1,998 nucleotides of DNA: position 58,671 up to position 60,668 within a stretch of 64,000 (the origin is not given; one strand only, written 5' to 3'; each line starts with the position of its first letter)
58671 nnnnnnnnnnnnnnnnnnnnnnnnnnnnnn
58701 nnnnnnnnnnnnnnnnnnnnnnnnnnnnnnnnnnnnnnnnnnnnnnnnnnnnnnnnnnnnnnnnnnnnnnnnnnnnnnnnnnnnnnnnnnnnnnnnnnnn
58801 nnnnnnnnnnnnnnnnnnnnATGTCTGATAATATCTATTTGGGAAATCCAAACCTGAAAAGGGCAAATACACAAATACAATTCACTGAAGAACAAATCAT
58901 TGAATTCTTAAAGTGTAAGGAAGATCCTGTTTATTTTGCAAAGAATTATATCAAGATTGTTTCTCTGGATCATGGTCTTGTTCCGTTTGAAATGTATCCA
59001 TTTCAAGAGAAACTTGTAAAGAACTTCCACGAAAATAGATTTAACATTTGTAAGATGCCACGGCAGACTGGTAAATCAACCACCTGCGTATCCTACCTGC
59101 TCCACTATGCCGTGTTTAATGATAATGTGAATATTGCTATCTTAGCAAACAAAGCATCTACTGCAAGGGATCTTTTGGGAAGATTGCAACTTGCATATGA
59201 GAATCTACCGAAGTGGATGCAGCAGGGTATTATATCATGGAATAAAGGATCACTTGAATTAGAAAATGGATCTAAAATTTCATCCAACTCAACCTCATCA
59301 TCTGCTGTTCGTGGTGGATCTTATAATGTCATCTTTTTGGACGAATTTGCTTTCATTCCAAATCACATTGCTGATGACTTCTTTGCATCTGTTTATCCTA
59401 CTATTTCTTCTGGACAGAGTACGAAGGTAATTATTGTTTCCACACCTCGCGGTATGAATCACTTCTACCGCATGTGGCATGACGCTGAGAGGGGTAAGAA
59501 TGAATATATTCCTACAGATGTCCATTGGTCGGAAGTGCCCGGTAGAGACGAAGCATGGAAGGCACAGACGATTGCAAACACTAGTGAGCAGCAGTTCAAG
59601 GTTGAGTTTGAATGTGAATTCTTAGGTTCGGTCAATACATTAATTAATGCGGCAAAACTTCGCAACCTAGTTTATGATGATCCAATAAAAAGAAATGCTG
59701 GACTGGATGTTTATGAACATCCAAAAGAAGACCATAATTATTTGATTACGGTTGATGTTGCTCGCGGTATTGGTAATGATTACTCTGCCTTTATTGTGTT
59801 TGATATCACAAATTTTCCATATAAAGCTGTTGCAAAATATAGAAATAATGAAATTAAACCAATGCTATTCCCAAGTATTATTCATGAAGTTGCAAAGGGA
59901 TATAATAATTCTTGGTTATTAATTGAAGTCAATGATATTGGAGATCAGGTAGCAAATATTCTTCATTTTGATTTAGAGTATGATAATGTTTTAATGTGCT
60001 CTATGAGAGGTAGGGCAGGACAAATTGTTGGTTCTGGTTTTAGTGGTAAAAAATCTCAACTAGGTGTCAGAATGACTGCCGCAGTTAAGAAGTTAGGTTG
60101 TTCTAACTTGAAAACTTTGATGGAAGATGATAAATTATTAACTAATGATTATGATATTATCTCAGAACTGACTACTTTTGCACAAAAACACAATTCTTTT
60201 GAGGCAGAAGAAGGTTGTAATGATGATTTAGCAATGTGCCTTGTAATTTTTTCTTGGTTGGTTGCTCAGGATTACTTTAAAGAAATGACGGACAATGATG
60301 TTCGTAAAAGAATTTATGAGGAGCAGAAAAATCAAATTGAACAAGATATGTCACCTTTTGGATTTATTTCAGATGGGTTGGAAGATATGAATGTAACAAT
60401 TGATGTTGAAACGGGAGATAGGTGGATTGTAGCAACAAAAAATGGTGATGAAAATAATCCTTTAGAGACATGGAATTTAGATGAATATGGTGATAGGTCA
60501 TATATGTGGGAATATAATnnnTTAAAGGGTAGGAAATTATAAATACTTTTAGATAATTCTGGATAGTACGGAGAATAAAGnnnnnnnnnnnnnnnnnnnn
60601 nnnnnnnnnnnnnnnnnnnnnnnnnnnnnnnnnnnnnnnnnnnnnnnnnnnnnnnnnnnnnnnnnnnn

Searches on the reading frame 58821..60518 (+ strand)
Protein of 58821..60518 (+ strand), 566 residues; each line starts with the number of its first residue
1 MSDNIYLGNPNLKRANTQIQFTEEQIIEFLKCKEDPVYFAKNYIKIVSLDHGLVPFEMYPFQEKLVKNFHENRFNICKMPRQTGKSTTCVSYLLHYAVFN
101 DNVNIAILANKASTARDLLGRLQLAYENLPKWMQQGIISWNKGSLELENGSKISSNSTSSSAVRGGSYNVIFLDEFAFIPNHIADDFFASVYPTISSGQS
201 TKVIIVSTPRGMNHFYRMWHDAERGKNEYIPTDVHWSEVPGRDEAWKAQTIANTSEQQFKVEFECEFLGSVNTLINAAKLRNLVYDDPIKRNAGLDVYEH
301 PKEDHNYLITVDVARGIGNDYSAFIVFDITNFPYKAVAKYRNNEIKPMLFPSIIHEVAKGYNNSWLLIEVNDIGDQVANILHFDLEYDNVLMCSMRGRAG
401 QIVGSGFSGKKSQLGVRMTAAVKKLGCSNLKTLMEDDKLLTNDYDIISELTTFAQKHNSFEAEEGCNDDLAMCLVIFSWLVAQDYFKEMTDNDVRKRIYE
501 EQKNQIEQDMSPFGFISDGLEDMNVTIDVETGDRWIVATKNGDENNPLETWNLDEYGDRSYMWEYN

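Call 10: search_protein_families(library=pfam, proteins=[window:58821-60518:+])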
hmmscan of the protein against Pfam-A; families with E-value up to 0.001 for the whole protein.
window:58821-60518:+ (566 aa): 2 families
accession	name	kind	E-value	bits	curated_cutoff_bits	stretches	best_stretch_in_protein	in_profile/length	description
PF03237.21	Terminase_6N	-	7.7e-21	75.2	22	1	79-280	4-213/215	Terminase large subunit, T4likevirus-type, N-terminal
PF17289.8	Terminase_6C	-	3.3e-10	40.6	22.6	1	309-471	1-132/155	Terminase RNaseH-like domain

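Call 11: search_dna_similar(query=window:58821-60518:+, collection=phages, mode=protein, max_rows=15)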
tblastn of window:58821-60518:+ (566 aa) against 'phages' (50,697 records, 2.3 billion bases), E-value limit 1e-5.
Records with a match: 2725; places in all: 2795; records where one place covers at least 80% of the query: 2474.
Best place of each record, by identity: 90-95% 2; 80-90% 11; 60-80% 464; <60% 2248.
By first word of the organism name: Escherichia 668; Synechococcus 378; Klebsiella 332; Vibrio 239; Salmonella 202; Shigella 89; Aeromonas 80; Acinetobacter 71; Cyanophage 61; Enterobacter 59; and 66 more.
By host as written in the record: - 573; Escherichia coli 278; Klebsiella pneumoniae 115; Synechococcus 107; Synechococcus sp. 38; Escherichia coli O157:H7 38; Salmonella enterica 29; Synechococcus sp. WH7803 28; and 588 more.
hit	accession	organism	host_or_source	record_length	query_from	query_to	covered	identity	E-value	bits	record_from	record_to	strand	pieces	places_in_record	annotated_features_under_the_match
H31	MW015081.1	Synechococcus phage S-SRM01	Synechococcus sp. KCZYC6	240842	6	565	99%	91.6%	0e+0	1053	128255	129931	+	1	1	tail sheath protein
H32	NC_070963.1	Synechococcus phage S-SRM01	Synechococcus sp. KCZYC6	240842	6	565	99%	91.6%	0e+0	1053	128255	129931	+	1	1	terminase large subunit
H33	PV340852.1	Synechococcus phage Sf-CH5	Synechococcus sp. WH8102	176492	1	565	100%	82.8%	0e+0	959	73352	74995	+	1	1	terminase large subunit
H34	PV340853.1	Synechococcus phage Sf-CH8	Synechococcus sp. WH8102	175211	1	565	100%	82.8%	0e+0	959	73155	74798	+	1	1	terminase large subunit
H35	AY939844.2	Prochlorococcus phage P-SSM2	Prochlorococcus sp. NATL1A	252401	5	565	99%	83.1%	0e+0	950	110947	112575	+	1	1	gp17: terminase DNA packaging enzyme large subunit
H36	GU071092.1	Prochlorococcus phage P-SSM2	-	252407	5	565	99%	83.1%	0e+0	950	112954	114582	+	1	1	terminase large subunit gp17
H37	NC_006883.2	Prochlorococcus phage P-SSM2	Prochlorococcus sp. NATL1A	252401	5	565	99%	83.1%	0e+0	950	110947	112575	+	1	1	gp17: terminase large subunit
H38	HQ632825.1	Prochlorococcus phage P-SSM5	Prochlorococcus marinus NATL2A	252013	5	565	99%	82.9%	0e+0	949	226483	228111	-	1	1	terminase large subunit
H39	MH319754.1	Marine virus AG-345-L05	single cell amplified by WGA-X; seawater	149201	1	565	100%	82.1%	0e+0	955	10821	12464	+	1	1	record has no annotation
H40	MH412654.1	Synechococcus phage S-T4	Synechococcus sp. WH 7803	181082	1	565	100%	82.1%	0e+0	948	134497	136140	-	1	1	terminase large subunit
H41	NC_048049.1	Synechococcus phage S-T4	Synechococcus sp. WH 7803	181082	1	565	100%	82.1%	0e+0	948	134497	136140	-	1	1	terminase large subunit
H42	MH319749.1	Marine virus AG-345-F15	single cell amplified by WGA-X; seawater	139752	1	565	100%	81.4%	0e+0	944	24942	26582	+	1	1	record has no annotation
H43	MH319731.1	Marine virus AG-345-E02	single cell amplified by WGA-X; seawater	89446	5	565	99%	81.8%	0e+0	934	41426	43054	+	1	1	record has no annotation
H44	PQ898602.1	Synechococcus phage S-SCSM2R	Synechococcus sp. WH7803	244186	1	566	100%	78.3%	0e+0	918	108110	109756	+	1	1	terminase large subunit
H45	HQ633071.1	Synechococcus phage S-SKS1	Synechococcus sp. WH7803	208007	1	565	100%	78.2%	0e+0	904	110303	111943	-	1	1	terminase large subunit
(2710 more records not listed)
